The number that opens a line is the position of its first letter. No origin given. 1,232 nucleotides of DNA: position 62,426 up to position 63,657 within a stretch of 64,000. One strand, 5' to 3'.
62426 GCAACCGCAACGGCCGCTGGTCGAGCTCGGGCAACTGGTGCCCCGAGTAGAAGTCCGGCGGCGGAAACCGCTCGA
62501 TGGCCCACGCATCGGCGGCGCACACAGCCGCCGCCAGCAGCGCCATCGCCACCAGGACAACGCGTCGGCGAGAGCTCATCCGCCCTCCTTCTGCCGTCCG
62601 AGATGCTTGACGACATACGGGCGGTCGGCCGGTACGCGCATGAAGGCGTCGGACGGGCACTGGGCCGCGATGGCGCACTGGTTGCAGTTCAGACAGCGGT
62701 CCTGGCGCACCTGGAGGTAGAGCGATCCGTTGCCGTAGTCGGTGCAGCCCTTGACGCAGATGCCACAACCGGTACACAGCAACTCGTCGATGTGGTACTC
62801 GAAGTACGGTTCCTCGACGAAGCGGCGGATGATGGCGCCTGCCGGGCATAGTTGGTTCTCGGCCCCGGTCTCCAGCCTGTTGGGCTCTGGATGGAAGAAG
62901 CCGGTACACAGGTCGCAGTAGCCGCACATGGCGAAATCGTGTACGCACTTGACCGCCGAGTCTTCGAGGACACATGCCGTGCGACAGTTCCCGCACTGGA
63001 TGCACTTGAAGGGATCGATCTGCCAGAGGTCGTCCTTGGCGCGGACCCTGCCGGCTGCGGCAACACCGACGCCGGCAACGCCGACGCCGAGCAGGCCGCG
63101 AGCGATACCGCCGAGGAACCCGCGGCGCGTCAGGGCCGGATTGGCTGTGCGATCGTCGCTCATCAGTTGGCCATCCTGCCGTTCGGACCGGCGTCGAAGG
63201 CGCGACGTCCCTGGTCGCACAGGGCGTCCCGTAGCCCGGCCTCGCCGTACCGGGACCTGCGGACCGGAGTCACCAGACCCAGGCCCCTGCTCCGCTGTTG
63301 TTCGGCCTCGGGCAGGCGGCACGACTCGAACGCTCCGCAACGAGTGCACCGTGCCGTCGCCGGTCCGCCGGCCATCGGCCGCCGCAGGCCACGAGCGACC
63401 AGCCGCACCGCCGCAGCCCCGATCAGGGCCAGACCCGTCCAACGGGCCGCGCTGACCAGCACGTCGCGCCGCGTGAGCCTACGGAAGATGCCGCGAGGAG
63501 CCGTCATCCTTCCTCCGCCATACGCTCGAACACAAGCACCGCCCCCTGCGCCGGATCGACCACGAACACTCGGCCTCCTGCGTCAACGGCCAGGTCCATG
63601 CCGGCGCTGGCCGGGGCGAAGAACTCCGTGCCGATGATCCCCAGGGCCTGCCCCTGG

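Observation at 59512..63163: NapG/NapH-like polyferredoxin pair adjacent to a membrane-anchored Fe-S protein with a PQQ-type beta-propeller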

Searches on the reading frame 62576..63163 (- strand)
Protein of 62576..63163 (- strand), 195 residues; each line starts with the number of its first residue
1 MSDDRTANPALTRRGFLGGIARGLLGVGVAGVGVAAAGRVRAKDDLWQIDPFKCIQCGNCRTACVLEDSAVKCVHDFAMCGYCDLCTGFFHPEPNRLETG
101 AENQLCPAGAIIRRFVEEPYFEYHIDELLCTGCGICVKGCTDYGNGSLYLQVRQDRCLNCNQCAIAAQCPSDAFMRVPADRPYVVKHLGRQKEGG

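Call 3: search_protein_families(library=pfam, proteins=[window:62576-63163:-], max_evalue=0.01)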
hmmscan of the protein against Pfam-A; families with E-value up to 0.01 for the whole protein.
window:62576-63163:- (195 aa): 7 families
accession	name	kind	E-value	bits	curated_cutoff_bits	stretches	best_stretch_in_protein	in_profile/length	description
PF00037.32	Fer4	-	5.6e-08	32.7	21.1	2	48-64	2-18/24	4Fe-4S binding domain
PF12838.12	Fer4_7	-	1.5e-07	32.2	27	2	106-140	12-48/52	4Fe-4S dicluster domain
PF12797.12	Fer4_2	-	3.5e-06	27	24.5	2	124-140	4-20/22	4Fe-4S binding domain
PF12837.12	Fer4_6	-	4.6e-06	26.8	25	2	124-140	3-19/24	4Fe-4S binding domain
PF13187.11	Fer4_9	-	0.00014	22.2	27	0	105-141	11-48/52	4Fe-4S dicluster domain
PF14697.11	Fer4_21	-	0.00061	20.3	35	0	124-172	2-55/59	4Fe-4S dicluster domain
PF13237.11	Fer4_10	-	0.001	19.4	25.5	0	125-141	4-21/53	4Fe-4S dicluster domain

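Call 5: search_protein_families(library=ncbifam, proteins=[window:62576-63163:-], max_evalue=0.01)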
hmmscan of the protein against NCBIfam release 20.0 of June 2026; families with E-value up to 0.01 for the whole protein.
window:62576-63163:- (195 aa): 14 families
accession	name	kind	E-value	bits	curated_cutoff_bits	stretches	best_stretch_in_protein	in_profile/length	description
NF058577.1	FdxA_fam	equivalog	5.9e-09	36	65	2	40-65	24-49/52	4Fe-4S ferredoxin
TIGR02912.1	sulfite_red_C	equivalog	2.6e-05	23.4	324.1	1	123-191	164-234/314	sulfite reductase subunit C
NF040684.1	PorD_Arch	equivalog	9.5e-05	22.4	120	0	105-141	43-75/85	pyruvate synthase subunit PorD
TIGR02700.1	flavo_MJ0208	hypoth_equivalog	0.0005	19.4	251.35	0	122-174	142-194/234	dihydromethanopterin reductase (acceptor)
NF040770.1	hetero_SS_HdrA2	exception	0.00099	17.3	1100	1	121-175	570-624/777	CoB-CoM heterodisulfide reductase HdrA2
NF007382.0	PRK09898.1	equivalog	0.0014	18.2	213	1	104-174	133-198/208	ferredoxin-like protein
TIGR03287.1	methan_mark_16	hypoth_equivalog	0.0021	16.6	363.95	1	150-176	297-323/391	methanogenesis marker 16 metalloprotein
TIGR03294.1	FrhG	equivalog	0.0022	17.8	245.5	1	125-174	171-220/228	coenzyme F420 hydrogenase subunit gamma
NF007658.0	PRK10330.1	equivalog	0.0026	17.3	260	0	149-176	81-106/181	electron transport protein HydN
NF043039.1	HgcAB_like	equivalog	0.0033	17.1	285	1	116-174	288-349/350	HgcAB-like fusion protein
TIGR04105.1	FeFe_hydrog_B1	subfamily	0.0045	15.7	450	0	41-65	131-155/462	monomeric [FeFe] hydrogenase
NF007012.0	PRK09476.1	equivalog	0.0072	15.5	269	0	50-75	182-207/254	ferredoxin-type protein NapG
TIGR02179.1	PorD_KorD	subfamily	0.0084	16.2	60.05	0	152-172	22-40/78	2-oxoacid:acceptor oxidoreductase, delta subunit, pyruvate/2-ketoisovalerate family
NF009945.0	PRK13409.1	equivalog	0.0089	14.7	469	1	122-141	43-62/592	ribosome biogenesis/translation initiation ATPase RLI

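Call 41: find_homologous_proteins(query=window:62576-63163:-, max_evalue=1e-10)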
Query window:62576-63163:- (195 aa): 5911 proteins with E <= 1e-10 among 6095 candidates; the best 120 are listed.
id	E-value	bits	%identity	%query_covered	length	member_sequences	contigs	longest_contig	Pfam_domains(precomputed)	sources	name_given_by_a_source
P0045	5.5e-132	456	99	100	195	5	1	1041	PF12797.13,PF12837.13,PF00037.33,PF12838.13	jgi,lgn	-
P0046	8.2e-112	390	83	100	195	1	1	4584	PF12837.13,PF00037.33,PF12838.13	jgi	jgi:electron transport complex protein RnfB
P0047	6.6e-101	355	77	99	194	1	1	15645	PF12837.13,PF00037.33,PF12838.13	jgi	-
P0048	4.4e-99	349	75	99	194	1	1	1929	PF12837.13,PF00037.33,PF12838.13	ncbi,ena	-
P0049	5.3e-98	345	76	96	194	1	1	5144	PF12837.13,PF00037.33,PF12838.13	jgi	-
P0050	1.4e-97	344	75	99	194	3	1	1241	PF12797.13,PF12837.13,PF00037.33,PF12838.13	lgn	-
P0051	2.4e-93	330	73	97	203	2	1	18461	PF12837.13,PF00037.33,PF12838.13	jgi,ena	-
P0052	1.7e-88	314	68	98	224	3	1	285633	PF12797.13,PF12837.13,PF00037.33,PF12838.13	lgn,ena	-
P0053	3.8e-85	303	67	97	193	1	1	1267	PF12797.13,PF12837.13,PF00037.33,PF12838.13,PF13187.12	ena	-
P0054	4.2e-83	296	69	97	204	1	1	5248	PF00037.33,PF12838.13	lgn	-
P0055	6.6e-83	296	68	96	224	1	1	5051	PF12837.13,PF00037.33,PF12838.13,PF13187.12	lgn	-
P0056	8.3e-83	295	67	97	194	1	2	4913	PF14697.12,PF12797.13,PF12837.13,PF00037.33,PF12838.13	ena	-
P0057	1.2e-82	295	65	97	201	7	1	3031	PF12837.13,PF00037.33,PF12838.13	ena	-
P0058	3.3e-82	293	65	100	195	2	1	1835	PF14697.12,PF12797.13,PF12837.13,PF00037.33,PF12838.13,PF13237.12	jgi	-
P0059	4.1e-82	293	65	97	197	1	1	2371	PF12837.13,PF00037.33,PF12838.13,PF13237.12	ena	-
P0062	2.3e-81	291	64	96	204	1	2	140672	PF12797.13,PF12837.13,PF00037.33,PF12838.13,PF13237.12,PF13187.12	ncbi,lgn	-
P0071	1.7e-79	285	68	94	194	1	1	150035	PF12797.13,PF12837.13,PF00037.33,PF12838.13,PF13237.12,PF13183.12,PF13187.12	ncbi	-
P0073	3.3e-79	284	66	95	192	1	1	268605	PF14697.12,PF12797.13,PF12837.13,PF00037.33,PF12838.13,PF13187.12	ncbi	-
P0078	1.2e-78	282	63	95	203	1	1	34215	PF14697.12,PF12797.13,PF12837.13,PF00037.33,PF12838.13,PF13237.12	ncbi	-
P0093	2.6e-77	277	65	92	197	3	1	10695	PF14697.12,PF12837.13,PF00037.33,PF12838.13,PF13237.12,PF13187.12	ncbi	-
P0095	2.8e-77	277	61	96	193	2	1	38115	PF12837.13,PF00037.33,PF12838.13,PF13187.12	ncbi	-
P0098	8.1e-77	276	66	91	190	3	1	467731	PF14697.12,PF12837.13,PF00037.33,PF12838.13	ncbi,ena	-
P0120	3.2e-76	274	61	93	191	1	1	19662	PF14697.12,PF12837.13,PF00037.33,PF12838.13,PF13187.12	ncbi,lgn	-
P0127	5.5e-76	273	62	96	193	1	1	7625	PF14697.12,PF12837.13,PF00037.33,PF12838.13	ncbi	-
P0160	3.2e-75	271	65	90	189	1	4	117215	PF14697.12,PF12797.13,PF12837.13,PF00037.33,PF12838.13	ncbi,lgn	-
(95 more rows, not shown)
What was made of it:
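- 62576..63163 (-): Tat-signal periplasmic 4x[4Fe-4S] ferredoxin ('NapG-like'). The TRRGFLG motif lies at 63110-63130. It is the most conserved protein of the cluster, with 5,911 90%-identity clusters at E<=1e-10 (call 41).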

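Call 76: list_cluster_members(proteins=[P0062, P0071, P0073, P0078, P0093, P0095, P0098, P0120, P0127, P0160])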
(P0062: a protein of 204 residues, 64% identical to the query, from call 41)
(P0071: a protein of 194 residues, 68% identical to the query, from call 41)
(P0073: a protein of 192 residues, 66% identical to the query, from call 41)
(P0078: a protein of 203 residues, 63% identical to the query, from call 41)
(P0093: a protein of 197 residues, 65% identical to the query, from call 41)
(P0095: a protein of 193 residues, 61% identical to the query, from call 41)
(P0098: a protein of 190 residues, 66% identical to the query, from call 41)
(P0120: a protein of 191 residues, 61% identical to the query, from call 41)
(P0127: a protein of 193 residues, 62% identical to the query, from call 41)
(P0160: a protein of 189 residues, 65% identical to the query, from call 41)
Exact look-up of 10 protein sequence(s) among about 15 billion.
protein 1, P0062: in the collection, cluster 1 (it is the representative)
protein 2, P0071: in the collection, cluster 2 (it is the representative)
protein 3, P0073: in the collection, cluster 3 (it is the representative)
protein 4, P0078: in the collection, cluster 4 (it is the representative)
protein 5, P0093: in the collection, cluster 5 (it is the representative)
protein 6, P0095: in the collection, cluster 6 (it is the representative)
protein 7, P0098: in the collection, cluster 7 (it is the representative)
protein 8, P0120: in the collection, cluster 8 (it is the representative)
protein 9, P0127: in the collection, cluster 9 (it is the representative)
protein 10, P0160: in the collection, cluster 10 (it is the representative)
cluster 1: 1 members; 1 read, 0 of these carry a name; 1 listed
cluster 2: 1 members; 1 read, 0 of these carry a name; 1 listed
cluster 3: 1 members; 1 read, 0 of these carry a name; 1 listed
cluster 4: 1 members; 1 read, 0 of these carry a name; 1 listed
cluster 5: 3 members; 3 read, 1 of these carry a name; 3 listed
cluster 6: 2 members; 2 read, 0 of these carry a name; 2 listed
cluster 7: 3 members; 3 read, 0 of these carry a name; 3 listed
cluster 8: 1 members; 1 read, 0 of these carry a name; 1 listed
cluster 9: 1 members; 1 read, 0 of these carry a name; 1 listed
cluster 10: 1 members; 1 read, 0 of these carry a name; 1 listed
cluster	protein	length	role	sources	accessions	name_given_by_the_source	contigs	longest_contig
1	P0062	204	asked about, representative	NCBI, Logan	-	-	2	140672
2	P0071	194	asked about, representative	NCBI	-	-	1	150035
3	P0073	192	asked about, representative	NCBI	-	-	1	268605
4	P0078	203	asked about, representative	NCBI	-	-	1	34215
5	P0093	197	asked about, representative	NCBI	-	-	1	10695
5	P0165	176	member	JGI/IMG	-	electron transport complex protein RnfB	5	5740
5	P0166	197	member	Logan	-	-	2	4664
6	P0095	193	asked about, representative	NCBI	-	-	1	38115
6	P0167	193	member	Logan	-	-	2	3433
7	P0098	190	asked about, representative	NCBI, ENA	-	-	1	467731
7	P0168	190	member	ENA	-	-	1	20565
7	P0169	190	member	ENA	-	-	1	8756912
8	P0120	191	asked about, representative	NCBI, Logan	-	-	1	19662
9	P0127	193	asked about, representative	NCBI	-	-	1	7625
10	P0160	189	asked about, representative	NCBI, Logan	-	-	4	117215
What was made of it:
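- Tried and rejected: list_cluster_members yielded no organism names or cultured representatives (call 76).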

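Call 77: find_encoding_contigs(protein=P0169, flank=10000, max_places=1)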
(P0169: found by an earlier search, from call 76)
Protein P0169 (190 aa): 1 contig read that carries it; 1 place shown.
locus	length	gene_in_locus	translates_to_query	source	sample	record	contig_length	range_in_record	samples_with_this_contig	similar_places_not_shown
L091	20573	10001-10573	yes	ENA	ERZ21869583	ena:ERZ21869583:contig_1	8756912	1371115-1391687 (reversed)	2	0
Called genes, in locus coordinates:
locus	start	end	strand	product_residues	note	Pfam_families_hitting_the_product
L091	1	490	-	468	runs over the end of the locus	PF02129:Peptidase_S15, PF00326:Peptidase_S9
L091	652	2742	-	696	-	PF15979:Glyco_hydro_115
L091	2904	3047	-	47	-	-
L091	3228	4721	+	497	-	PF01229:Glyco_hydro_39 (weak), PF02449:Glyco_hydro_42 (weak)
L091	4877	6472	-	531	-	PF12708:Pect-lyase_RHGA_epim (weak), PF00295:Glyco_hydro_28, PF13229:Beta_helix (faint)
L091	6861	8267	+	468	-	PF13570:Beta-prop_ACSF4 (weak), PF13360:PQQ_2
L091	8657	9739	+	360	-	PF01436:NHL (faint)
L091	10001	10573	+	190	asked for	PF12838:Fer4_7 (faint), PF00037:Fer4 (faint), PF12797:Fer4_2 (faint), PF12837:Fer4_6 (faint)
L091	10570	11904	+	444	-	PF12801:Fer4_5, PF12838:Fer4_7 (faint), PF12837:Fer4_6 (faint), PF13484:Fer4_16 (faint), PF14697:Fer4_21 (faint), PF13183:Fer4_8 (faint), PF13187:Fer4_9 (faint), PF00037:Fer4 (weak), +1 more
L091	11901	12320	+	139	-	-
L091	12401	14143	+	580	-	PF01011:PQQ (faint), PF13360:PQQ_2, PF13570:Beta-prop_ACSF4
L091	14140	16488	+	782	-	PF01257:2Fe-2S_thioredx, PF00037:Fer4 (faint), PF01512:Complex1_51K, PF10589:NADH_4Fe-4S, PF12838:Fer4_7 (weak), PF13187:Fer4_9 (weak), PF14697:Fer4_21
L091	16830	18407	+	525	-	PF00111:Fer2 (weak), PF13510:Fer2_4, PF14691:Fer4_20, PF07992:Pyr_redox_2, PF00890:FAD_binding_2 (weak), PF01266:DAO, PF13450:NAD_binding_8, PF01593:Amino_oxidase, +2 more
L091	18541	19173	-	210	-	PF00072:Response_reg, PF00196:GerE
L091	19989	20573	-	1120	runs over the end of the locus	PF00873:ACR_tran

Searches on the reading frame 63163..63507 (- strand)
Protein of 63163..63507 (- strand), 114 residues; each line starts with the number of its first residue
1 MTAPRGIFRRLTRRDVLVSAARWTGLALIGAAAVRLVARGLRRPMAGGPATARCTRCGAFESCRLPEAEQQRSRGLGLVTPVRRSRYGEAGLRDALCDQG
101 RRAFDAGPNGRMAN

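Call 3: search_protein_families(library=pfam, proteins=[window:63163-63507:-], max_evalue=0.01)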
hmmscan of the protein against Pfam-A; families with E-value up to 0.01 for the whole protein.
window:63163-63507:- (114 aa): 0 families

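Call 5: search_protein_families(library=ncbifam, proteins=[window:63163-63507:-], max_evalue=0.01)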
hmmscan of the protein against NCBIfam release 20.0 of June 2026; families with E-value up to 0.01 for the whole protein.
window:63163-63507:- (114 aa): 0 families
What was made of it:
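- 63163..63507 (-): Small 114-aa protein: twin-arginine-like motif (RRDVL), a hydrophobic stretch, then C-x2-C-x5-C-x-LP with a fourth Cys 33 residues further on. It has no Pfam or NCBIfam hit (calls 3, 5).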
